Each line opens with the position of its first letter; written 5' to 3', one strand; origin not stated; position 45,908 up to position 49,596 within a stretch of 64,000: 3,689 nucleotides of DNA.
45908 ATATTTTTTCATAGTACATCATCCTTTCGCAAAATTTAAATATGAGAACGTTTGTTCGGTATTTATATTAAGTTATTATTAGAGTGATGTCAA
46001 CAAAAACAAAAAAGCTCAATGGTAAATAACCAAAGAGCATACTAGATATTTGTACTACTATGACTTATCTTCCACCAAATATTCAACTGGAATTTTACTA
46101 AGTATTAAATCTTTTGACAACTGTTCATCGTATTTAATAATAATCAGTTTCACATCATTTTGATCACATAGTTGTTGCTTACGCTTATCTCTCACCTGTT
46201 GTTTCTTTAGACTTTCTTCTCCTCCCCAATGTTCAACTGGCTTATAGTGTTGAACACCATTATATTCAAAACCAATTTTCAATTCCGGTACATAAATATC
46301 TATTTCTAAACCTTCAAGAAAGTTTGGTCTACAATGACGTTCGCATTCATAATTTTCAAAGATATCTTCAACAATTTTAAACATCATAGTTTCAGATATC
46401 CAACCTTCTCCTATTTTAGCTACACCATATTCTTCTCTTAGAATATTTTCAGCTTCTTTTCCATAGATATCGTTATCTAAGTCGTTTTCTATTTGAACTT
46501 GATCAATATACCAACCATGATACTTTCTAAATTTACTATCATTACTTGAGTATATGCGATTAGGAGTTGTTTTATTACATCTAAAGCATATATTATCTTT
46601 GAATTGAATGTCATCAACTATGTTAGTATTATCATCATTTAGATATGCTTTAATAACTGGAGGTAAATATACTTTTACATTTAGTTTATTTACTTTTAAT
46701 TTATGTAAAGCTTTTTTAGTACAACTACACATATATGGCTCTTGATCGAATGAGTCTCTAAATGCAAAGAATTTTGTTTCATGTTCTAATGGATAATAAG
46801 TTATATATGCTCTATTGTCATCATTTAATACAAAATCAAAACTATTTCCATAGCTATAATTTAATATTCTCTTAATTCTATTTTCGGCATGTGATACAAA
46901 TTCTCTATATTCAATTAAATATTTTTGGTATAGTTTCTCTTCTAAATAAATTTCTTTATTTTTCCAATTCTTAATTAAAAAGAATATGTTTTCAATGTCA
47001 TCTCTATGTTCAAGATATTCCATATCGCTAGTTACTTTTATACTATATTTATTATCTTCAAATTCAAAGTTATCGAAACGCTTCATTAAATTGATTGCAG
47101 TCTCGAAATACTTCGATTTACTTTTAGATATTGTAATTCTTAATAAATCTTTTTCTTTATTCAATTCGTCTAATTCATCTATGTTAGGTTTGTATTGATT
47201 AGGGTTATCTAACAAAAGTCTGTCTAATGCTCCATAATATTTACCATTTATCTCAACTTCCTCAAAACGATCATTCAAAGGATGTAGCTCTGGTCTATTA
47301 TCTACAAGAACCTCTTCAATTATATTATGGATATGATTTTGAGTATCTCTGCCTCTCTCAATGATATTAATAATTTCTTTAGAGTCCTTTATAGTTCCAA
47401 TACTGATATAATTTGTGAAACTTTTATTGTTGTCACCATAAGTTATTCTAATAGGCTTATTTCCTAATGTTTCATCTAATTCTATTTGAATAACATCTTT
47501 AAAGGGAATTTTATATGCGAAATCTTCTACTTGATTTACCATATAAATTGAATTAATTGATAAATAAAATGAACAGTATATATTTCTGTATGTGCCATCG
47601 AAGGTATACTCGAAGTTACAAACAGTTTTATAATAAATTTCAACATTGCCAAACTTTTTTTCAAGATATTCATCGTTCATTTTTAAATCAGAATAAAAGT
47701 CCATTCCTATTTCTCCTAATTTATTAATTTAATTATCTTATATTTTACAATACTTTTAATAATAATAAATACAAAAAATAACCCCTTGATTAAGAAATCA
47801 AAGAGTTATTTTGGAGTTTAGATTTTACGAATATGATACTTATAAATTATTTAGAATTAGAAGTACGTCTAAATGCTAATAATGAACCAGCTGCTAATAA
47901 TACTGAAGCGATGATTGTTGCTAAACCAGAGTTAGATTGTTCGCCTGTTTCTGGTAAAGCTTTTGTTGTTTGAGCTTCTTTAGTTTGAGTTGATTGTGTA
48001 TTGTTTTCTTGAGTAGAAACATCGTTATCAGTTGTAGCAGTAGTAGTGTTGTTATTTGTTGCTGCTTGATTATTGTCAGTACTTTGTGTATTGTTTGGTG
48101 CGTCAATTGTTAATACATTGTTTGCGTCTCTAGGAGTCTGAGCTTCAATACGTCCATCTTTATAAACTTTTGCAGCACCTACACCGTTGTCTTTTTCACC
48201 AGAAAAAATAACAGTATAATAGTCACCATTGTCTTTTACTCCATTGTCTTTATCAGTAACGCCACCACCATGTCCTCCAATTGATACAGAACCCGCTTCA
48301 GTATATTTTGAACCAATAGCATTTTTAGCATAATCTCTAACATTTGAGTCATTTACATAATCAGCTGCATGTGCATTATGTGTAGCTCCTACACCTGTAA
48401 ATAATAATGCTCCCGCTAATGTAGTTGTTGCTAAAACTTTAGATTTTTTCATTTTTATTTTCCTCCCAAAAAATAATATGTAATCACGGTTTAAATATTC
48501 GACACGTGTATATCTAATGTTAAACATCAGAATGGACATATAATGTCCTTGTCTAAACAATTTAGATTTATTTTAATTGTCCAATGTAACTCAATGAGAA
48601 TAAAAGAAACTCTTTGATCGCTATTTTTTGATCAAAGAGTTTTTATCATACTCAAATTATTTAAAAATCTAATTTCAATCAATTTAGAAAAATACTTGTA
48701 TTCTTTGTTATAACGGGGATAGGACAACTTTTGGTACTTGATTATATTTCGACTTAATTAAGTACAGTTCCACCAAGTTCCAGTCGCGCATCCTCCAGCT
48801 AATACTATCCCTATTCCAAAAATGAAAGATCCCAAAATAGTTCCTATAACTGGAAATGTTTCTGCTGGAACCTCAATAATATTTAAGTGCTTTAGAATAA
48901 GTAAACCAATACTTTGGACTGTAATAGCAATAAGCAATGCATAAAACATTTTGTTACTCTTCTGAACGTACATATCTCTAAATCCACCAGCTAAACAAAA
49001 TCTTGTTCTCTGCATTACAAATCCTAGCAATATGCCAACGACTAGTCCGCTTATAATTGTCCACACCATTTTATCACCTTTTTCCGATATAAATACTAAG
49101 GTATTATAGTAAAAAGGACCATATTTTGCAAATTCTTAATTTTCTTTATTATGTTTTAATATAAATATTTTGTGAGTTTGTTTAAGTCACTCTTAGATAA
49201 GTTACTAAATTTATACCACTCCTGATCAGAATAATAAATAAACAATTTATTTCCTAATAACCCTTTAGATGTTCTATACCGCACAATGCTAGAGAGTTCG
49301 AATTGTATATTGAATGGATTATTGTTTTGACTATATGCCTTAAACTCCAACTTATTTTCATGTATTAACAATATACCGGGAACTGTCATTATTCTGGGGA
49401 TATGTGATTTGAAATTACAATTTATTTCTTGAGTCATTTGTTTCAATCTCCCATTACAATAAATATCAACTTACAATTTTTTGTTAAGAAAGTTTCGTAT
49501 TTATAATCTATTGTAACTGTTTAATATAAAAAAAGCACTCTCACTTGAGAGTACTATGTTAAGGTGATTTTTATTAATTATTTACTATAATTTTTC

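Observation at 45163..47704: Cargo module on the opposite strand at the prophage terminus: a nuclease-domain protein of 548 aa plus two paralogous mini-proteins; candidate undescribed defence or exclusion system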

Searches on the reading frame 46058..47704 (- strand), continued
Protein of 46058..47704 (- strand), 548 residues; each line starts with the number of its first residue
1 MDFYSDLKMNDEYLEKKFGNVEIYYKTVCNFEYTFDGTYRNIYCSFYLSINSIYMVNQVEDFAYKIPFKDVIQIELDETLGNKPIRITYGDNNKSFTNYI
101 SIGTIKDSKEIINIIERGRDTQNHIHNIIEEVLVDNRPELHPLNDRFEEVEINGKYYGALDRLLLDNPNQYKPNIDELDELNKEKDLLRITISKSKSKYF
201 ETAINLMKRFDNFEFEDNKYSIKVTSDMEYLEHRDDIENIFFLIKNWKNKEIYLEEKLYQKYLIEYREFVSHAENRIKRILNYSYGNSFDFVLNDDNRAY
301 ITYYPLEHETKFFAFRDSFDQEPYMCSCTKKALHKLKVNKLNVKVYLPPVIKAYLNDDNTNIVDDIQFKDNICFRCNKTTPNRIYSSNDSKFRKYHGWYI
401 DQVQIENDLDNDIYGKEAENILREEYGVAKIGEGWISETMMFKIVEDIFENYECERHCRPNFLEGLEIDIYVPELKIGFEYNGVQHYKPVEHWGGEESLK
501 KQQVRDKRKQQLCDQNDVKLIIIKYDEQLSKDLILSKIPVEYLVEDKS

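Call 79: find_related_loci(query=A1, collection=viral_contigs, flank=5000)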
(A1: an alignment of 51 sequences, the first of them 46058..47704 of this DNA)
Query A1 (548 aa) in viral_contigs; peptide patterns used: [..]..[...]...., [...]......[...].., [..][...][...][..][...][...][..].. (x = any residue, [..] = any of these).
600 stretches matched a pattern (row limit reached: there are more); 459 encode a relative of the query (tblastn E <= 1e-3); the best 80 are kept; 80 distinct loci.
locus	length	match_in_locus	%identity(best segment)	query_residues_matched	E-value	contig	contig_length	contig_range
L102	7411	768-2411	95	1-548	0e+0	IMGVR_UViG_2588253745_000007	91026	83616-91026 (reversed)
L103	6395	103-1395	27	186-544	3e-46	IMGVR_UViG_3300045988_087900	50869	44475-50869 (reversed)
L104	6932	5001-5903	31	301-541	1e-40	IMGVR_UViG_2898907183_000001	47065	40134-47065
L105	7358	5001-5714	37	314-538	3e-37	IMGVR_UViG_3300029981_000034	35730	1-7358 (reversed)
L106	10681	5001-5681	31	296-534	2e-35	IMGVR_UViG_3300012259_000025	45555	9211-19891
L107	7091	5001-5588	36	322-526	3e-33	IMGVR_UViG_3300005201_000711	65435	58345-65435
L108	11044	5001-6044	46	304-538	3e-30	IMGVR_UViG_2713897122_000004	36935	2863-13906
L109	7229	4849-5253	42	419-545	9e-30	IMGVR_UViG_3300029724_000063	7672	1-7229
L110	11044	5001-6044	44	304-538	2e-29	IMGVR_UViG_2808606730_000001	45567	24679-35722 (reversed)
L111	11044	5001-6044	45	304-538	2e-29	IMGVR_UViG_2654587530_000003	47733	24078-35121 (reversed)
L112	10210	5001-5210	59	459-528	1e-19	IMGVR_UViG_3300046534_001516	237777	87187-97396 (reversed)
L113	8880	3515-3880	39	416-538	5e-19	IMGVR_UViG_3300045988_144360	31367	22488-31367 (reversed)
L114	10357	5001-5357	32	419-538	7e-17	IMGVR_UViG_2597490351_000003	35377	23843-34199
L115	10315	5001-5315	35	434-540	7e-17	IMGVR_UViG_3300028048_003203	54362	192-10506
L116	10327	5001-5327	37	435-538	1e-16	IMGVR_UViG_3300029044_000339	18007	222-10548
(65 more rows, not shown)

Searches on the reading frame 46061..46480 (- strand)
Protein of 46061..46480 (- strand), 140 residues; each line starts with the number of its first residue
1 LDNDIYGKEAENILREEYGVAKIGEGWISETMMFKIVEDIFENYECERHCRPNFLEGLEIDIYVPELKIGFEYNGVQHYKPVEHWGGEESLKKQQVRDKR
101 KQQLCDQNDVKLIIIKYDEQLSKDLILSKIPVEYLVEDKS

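Call 72: search_solved_structures(query=A6, max_evalue=10, show_alignments=4)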
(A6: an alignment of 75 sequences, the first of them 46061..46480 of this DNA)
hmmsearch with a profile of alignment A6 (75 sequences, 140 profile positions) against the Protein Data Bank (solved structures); distinct sequences matched with E-value up to 10: 0.

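Call 85: search_protein_families(library=pfam, proteins=[window:46061-46480:-], max_evalue=10)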
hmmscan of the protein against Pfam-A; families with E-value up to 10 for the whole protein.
window:46061-46480:- (140 aa): 0 families

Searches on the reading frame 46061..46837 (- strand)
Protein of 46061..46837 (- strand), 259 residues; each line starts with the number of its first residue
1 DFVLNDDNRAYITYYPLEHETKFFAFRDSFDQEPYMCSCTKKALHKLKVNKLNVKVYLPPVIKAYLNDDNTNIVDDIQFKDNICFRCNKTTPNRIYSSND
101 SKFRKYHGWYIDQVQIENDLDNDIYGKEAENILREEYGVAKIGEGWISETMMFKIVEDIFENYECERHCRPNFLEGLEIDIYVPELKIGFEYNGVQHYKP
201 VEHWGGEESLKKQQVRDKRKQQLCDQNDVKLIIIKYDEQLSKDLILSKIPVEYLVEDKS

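Call 37: predict_structure(alignment_id=A2)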
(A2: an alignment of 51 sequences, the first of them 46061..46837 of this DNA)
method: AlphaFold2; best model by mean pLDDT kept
length: 259 residues; sequences in the alignment: 51
mean_pLDDT: 92.6   pTM: 0.63
mean pLDDT of the five models: 92.6, 91.8, 91.0, 90.8, 90.4
residues with pLDDT >= 90: 210; 70-90: 43; 50-70: 4; < 50: 2
segments of 3 or more residues with pLDDT < 50: none
pLDDT, mean of each block of 10 residues (from residue 1): 86 92 96 97 96 94 86 91 95 92 94 96 86 91 77 95 96 97 98 96 91 98 98 95 97 76
secondary structure, 60 per line:
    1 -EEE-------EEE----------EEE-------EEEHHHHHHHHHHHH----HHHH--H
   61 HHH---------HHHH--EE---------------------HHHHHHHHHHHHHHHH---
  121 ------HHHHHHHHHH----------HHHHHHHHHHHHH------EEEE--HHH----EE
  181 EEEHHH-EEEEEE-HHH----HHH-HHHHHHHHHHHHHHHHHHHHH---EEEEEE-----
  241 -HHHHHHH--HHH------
elements in order: E2-4 E12-14 E25-27 E35-37 H38-49 H54-57 H60-63 H73-76 H102-117 H127-136 H147-159 E166-169 E179-183 E188-193 H206-226 E230-235 H242-248

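Call 39: fold_search(model_id=the predicted structure, library=pdb)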
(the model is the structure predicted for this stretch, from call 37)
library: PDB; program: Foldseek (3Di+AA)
matches with E <= 10: 122; with E <= 0.001: 0
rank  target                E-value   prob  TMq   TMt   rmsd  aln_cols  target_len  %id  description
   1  9i05_Xl               4.5e-02  0.82  0.26  0.18  13.2       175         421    9  Cryo-EM structure of the large subunit of the mitochondrial ribosome from Toxoplasma gondii (released 2025-06-11)
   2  6z1p_AS               6.4e-02  0.60  0.23  0.09  14.2       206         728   15  Structure of the mitochondrial ribosome from Tetrahymena thermophila (released 2020-06-24)
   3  1cw0_A                7.6e-02  1.00  0.34  0.53   4.6       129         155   14  CRYSTAL STRUCTURE ANALYSIS OF VERY SHORT PATCH REPAIR (VSR) ENDONUCLEASE IN COMPLEX WITH A DUPLEX DNA (released 1999-12-12)
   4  1vsr                  9.1e-02  0.99  0.29  0.52   3.5       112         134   14  VERY SHORT PATCH REPAIR (VSR) ENDONUCLEASE FROM ESCHERICHIA COLI (released 1999-10-27)
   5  5ej1_A                8.1e-01  0.06  0.13  0.06  20.8       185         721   12  Pre-translocation state of bacterial cellulose synthase (released 2016-03-30)
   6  9g6k_L9               1.2e+00  0.20  0.25  0.14  13.7       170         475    8  LSU structure derived from the LSU sample of the mitoribosome from T. gondii. (released 2024-12-11)
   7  6ut7_G                1.6e+00  0.10  0.25  0.17  13.8       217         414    8  Fitted model for the tetradecameric assembly of Thermococcus gammatolerans McrB AAA+ hexamers with bound McrC (released 2020-10-21)
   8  6ln3                  2.2e+00  0.20  0.16  0.20   5.6        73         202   10  Crystal structure of adenylate kinase from an extremophilic archaeon Aeropyrum pernix with ATP and AMP (released 2020-04-22)
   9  9dou_A                2.4e+00  0.12  0.21  0.08   8.2       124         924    8  Taeniopygia guttata R2 retrotransposon (R2Tg) initiating target-primed reverse transcription (released 2025-05-21)
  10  5yww                  2.4e+00  0.10  0.12  0.07  11.3        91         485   15  Archael RuvB-like Holiday junction helicase (released 2018-06-13)
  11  3ctp_A                2.8e+00  0.11  0.13  0.13   9.1       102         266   11  Crystal structure of periplasmic binding protein/LacI transcriptional regulator from Alkaliphilus metalliredigens QYMF (released 2008-05-06)
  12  9a73_A                2.8e+00  0.03  0.12  0.08  12.2       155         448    7  Integrative model of GCSPA-GCSPB by crosslinking MS and deep learning (released 2024-09-18)
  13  2der_A                3.2e+00  0.13  0.11  0.09  12.2        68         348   12  Cocrystal structure of an RNA sulfuration enzyme MnmA and tRNA-Glu in the initial tRNA binding state (released 2006-08-15)
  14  3i8o                  3.2e+00  0.12  0.15  0.25   9.1        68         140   15  A domain of a functionally unknown protein from Methanocaldococcus jannaschii DSM 2661. (released 2009-07-21)
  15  7c2f_B                3.2e+00  0.10  0.17  0.37   7.5        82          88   11  Crystal Structure of the Thorarchaeota ProGel/rabbit actin complex (released 2020-08-05)
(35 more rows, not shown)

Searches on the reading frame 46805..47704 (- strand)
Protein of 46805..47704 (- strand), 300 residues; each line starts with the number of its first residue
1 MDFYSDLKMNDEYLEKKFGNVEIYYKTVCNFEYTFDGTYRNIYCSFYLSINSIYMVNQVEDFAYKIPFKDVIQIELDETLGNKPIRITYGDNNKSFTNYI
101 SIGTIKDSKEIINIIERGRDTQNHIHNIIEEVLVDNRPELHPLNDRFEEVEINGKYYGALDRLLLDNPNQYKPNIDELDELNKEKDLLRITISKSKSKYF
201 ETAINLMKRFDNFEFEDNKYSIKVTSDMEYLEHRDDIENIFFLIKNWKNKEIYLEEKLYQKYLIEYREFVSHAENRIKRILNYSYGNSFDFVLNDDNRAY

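Call 69: search_protein_representatives(protein=window:46805-47704:-)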
Query: 300 residues. Proteins with E-value up to 0.001 (for the whole library): 7; up to 1e-10: 2; up to 1e-30: 1. The best 7 are listed.
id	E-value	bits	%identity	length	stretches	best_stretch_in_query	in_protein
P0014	5.2e-53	196.8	37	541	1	1-300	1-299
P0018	5.4e-13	65.5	44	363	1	193-286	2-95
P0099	8.3e-08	48.4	39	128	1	186-272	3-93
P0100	9.7e-06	41.7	27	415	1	187-289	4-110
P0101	1.9e-05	40.7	81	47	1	9-35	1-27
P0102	6.0e-05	39.1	38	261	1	190-256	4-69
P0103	8.5e-04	35.3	35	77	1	187-254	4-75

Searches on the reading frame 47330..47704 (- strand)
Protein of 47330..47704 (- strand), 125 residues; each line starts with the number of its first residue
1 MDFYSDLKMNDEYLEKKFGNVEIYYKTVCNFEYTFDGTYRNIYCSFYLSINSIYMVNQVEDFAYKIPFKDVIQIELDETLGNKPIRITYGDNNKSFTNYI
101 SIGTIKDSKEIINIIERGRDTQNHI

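Call 85: search_protein_families(library=pfam, proteins=[window:47330-47704:-], max_evalue=10)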
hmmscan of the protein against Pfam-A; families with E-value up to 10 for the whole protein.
window:47330-47704:- (125 aa): 1 family
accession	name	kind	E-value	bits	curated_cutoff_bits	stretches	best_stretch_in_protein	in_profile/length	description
PF18050.6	Cyclophil_like2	-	0.053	14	22.7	1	85-118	72-106/115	Cyclophilin-like family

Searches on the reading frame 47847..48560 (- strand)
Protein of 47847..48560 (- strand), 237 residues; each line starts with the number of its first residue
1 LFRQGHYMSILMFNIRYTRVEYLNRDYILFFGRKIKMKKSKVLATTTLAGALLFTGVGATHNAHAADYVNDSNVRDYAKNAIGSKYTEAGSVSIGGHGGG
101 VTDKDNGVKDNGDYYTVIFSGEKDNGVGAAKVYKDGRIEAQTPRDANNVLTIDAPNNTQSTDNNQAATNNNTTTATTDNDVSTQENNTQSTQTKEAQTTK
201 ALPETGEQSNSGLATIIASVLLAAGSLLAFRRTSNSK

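Call 3: search_protein_families(library=pfam, proteins=[window:47847-48560:-], max_evalue=1)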
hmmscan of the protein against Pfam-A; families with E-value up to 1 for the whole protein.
window:47847-48560:- (237 aa): 5 families
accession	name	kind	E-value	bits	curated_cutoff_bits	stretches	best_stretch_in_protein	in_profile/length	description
PF00746.26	Gram_pos_anchor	-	2.5e-05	24.5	20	1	195-232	2-38/43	LPXTG cell wall anchor motif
PF09534.15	Trp_oprn_chp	-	0.11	12.8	29.6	1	178-234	91-141/180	Tryptophan-associated transmembrane protein (Trp_oprn_chp)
PF12698.13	ABC2_membrane_3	-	0.21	11.1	31.6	1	107-228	73-175/347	ABC-2 family transporter protein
PF13786.12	DUF4179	-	0.44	11.5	30.1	1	37-109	2-73/94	Domain of unknown function (DUF4179)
PF20234.3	DUF6591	-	0.52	10.5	27.1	1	144-203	83-142/228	Family of unknown function (DUF6591)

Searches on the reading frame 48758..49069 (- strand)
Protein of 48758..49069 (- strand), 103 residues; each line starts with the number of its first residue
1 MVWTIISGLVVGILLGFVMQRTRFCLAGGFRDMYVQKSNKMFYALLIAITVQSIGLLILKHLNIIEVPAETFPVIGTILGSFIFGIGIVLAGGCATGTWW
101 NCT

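Call 85: search_protein_families(library=pfam, proteins=[window:48758-49069:-], max_evalue=10)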
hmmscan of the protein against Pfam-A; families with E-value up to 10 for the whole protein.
window:48758-49069:- (103 aa): 1 family
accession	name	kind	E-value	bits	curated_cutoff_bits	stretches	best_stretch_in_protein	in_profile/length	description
PF04143.19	Sulf_transp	-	3.5e-30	106.1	27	1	21-100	1-80/310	Sulphur transport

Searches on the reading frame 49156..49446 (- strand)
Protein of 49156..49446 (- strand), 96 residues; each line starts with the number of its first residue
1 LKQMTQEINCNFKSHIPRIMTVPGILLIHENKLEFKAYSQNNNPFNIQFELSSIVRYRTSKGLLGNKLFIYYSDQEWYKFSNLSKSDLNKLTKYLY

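Call 85: search_protein_families(library=pfam, proteins=[window:49156-49446:-], max_evalue=10)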
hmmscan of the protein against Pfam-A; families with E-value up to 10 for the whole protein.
window:49156-49446:- (96 aa): 3 families
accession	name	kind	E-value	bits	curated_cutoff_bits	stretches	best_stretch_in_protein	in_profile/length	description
PF14470.12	bPH_3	-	3.3e-05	24.7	23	1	20-95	19-93/95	Bacterial PH domain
PF17292.8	POB3_N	-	0.0002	22.2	23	1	22-95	13-83/93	POB3-like N-terminal PH domain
PF08567.17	PH_TFIIH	-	0.14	12.9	27.1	1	22-61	5-43/88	TFIIH p62 subunit, N-terminal domain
